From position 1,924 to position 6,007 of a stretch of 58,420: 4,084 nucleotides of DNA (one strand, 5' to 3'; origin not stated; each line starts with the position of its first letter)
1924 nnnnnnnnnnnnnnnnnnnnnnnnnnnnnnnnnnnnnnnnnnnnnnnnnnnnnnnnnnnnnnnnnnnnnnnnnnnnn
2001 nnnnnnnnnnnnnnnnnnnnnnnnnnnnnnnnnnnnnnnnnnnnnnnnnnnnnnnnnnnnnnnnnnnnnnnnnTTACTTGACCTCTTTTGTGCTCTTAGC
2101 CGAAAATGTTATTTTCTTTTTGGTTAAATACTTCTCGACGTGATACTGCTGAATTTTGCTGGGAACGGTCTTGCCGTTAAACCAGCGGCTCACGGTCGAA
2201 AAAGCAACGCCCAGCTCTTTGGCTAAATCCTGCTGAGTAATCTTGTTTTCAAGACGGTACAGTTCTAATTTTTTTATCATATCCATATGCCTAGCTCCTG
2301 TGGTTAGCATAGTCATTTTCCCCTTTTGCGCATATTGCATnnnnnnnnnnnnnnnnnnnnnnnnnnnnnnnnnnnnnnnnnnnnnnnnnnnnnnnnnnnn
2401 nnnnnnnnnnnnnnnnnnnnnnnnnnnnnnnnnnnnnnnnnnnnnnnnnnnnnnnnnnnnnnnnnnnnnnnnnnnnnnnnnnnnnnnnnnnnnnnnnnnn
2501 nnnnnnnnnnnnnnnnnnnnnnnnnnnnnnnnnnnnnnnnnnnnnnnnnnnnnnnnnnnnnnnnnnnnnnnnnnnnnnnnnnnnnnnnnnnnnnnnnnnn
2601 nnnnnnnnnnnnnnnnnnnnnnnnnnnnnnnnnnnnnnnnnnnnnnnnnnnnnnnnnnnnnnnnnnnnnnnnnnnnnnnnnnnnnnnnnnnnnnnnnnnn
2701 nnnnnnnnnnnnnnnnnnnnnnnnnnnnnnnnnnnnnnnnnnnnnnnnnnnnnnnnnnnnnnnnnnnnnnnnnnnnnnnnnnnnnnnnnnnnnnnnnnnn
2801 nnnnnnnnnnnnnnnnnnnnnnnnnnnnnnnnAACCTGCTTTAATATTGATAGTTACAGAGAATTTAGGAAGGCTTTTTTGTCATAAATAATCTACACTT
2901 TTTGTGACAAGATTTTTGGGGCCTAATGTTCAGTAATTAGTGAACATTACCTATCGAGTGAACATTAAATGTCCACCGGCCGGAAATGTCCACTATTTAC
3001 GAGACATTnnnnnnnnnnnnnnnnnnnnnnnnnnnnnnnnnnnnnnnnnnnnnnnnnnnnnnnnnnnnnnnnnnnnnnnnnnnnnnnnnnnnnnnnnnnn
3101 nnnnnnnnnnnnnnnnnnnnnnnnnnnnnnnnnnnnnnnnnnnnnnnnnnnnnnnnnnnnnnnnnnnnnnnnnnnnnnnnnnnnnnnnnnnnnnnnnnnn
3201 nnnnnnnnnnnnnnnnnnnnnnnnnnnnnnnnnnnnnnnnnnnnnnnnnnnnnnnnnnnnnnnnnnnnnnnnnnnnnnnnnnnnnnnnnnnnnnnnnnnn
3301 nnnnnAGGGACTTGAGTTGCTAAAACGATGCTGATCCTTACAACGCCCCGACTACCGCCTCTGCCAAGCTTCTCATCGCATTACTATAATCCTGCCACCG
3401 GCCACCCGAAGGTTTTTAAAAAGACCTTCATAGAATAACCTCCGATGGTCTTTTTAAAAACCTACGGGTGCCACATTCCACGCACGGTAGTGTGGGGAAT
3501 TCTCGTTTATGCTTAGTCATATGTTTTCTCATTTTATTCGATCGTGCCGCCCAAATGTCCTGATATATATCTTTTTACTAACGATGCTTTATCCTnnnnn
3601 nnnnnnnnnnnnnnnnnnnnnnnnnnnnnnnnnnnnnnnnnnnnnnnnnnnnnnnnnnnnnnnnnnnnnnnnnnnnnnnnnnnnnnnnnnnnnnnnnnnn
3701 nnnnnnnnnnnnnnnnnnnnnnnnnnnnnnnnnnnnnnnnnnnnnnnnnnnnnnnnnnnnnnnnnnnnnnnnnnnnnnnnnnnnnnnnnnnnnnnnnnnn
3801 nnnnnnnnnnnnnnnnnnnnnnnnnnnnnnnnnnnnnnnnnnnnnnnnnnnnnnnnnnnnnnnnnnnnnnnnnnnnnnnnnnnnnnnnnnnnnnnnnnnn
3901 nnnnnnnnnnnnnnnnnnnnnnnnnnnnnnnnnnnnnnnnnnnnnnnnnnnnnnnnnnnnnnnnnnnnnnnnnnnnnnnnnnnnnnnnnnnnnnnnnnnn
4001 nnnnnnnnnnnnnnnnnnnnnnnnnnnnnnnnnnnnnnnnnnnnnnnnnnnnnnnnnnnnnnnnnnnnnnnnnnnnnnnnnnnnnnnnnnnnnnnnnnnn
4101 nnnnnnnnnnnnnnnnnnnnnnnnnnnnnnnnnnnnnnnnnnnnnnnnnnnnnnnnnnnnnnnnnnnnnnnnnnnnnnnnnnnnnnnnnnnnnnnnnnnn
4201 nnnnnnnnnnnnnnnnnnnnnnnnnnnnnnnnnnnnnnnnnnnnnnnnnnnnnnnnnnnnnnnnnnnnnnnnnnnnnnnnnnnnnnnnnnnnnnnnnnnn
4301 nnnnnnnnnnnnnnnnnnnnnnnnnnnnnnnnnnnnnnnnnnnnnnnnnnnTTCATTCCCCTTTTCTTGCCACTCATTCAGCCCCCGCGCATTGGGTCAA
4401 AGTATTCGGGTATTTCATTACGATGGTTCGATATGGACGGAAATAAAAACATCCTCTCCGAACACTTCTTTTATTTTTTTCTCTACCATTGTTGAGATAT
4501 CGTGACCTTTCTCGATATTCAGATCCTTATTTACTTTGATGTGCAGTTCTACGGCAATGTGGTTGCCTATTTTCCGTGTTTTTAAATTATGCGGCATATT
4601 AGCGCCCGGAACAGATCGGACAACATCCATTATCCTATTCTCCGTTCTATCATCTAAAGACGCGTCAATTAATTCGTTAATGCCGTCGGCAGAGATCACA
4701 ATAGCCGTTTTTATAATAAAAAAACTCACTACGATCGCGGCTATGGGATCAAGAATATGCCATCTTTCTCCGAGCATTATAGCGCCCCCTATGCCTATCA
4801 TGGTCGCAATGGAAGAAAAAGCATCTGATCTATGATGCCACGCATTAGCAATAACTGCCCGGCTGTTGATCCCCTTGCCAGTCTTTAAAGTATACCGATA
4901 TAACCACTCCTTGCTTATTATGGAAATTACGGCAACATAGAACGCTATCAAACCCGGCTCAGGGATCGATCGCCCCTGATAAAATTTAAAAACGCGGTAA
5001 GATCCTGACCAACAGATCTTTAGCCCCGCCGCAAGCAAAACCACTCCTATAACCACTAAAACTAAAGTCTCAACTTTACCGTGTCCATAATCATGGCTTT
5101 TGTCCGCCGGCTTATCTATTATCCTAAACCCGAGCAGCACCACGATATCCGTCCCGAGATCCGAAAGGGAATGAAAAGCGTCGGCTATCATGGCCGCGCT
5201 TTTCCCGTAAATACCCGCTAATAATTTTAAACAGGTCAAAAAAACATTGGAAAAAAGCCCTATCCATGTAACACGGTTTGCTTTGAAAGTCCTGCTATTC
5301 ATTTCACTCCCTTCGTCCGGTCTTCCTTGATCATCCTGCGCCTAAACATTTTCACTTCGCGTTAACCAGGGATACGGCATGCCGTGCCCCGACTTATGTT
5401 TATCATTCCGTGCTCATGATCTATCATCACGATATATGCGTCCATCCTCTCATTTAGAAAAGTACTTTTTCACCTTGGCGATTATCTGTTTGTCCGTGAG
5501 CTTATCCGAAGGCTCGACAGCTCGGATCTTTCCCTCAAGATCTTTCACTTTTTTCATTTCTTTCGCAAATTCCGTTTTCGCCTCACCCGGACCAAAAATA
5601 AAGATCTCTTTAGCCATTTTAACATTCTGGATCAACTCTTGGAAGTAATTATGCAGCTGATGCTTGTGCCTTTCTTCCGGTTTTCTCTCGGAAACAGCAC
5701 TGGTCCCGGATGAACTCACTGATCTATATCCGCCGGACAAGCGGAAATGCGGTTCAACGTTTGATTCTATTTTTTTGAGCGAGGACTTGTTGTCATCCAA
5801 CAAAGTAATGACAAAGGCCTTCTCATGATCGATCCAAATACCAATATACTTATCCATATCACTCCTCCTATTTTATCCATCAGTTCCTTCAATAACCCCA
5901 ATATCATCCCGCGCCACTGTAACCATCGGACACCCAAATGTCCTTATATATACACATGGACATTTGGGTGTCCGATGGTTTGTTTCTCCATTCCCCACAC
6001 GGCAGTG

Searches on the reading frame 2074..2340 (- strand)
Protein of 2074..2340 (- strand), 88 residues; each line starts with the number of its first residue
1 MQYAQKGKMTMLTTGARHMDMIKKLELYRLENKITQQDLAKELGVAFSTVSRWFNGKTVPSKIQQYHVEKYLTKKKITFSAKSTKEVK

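Call 38: search_protein_families(library=ncbifam, proteins=[window:2074-2340:-], max_evalue=0.01)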
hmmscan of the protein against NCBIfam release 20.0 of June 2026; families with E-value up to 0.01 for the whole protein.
window:2074-2340:- (88 aa): 14 families
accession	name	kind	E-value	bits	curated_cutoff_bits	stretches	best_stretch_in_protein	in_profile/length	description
NF041951.1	phage_RstR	subfamily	7.9e-06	26.1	80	1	19-62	1-44/108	RstR family transcriptional repressor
NF038310.1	lysogeny_AimR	equivalog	9e-05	21.7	70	1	31-62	7-35/365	AimR family lysis-lysogeny pheromone receptor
NF007271.0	PRK09726.1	equivalog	0.00014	21.8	79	1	21-55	13-47/88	type II toxin-antitoxin system antitoxin HipB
NF047948.1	male_kill_WMK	equivalog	0.00022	20.8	300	1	21-59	6-44/300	WO male-killing family protein Wmk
NF007257.0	PRK09706.1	subfamily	0.00037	20.3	101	1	24-67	9-52/135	transcriptional repressor DicA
NF040522.1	VC1465_fam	subfamily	0.00056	19.9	70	1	29-76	5-51/111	VC1465 family Xer recombination activation factor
NF006328.0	PRK08558.1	equivalog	0.0011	18.6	184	1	19-76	11-66/238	adenine phosphoribosyltransferase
TIGR03070.1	couple_hipB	subfamily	0.0012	18.7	71.65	1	28-58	10-40/58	type II toxin-antitoxin system Y4mF family antitoxin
TIGR02395.1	rpoN_sigma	equivalog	0.0013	17.9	277.35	1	37-75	327-365/434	RNA polymerase factor sigma-54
NF047542.1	telomere_Tap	equivalog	0.0013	17.5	600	1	28-84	25-81/695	telomere-associated protein Tap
TIGR00270.2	TIGR00270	equivalog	0.0016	18.3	110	1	29-74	84-129/159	multiprotein bridging factor aMBF1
TIGR03830.1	CxxCG_CxxCG_HTH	subfamily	0.0017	18.1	61.8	1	26-64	71-109/127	type II TA system antitoxin MqsA family protein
NF040601.1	TerS_not_xtmA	equivalog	0.0098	15.6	120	0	23-53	11-42/233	phage terminase small subunit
NF047341.1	lactose_RbsR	equivalog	0.0098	15.2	382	0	32-71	1-38/331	ribose utilization transcriptional repressor RbsR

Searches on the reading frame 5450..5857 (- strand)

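Call 37: search_protein_families(library=pfam, proteins=[window:5450-5857:-], max_evalue=0.01)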
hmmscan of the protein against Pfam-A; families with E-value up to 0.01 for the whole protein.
window:5450-5857:- (135 aa): 1 family
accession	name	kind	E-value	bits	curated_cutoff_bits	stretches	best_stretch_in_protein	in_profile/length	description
PF03464.20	eRF1_2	-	0.0093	16.7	27.1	0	6-109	4-104/133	eRF1 domain 2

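Call 38: search_protein_families(library=ncbifam, proteins=[window:5450-5857:-], max_evalue=0.01)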
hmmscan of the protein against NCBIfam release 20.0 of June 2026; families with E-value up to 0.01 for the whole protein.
window:5450-5857:- (135 aa): 0 families

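Call 60: search_protein_families(library=pfam, proteins=[window:5450-5857:-], max_evalue=5)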
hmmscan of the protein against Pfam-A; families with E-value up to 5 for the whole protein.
window:5450-5857:- (135 aa): 2 families
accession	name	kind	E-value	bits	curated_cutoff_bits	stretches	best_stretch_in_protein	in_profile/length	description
PF03464.20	eRF1_2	-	0.0093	16.7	27.1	1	6-109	4-104/133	eRF1 domain 2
PF02774.23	Semialdhyde_dhC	-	0.11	13.1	26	1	43-111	18-88/184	Semialdehyde dehydrogenase, dimerisation domain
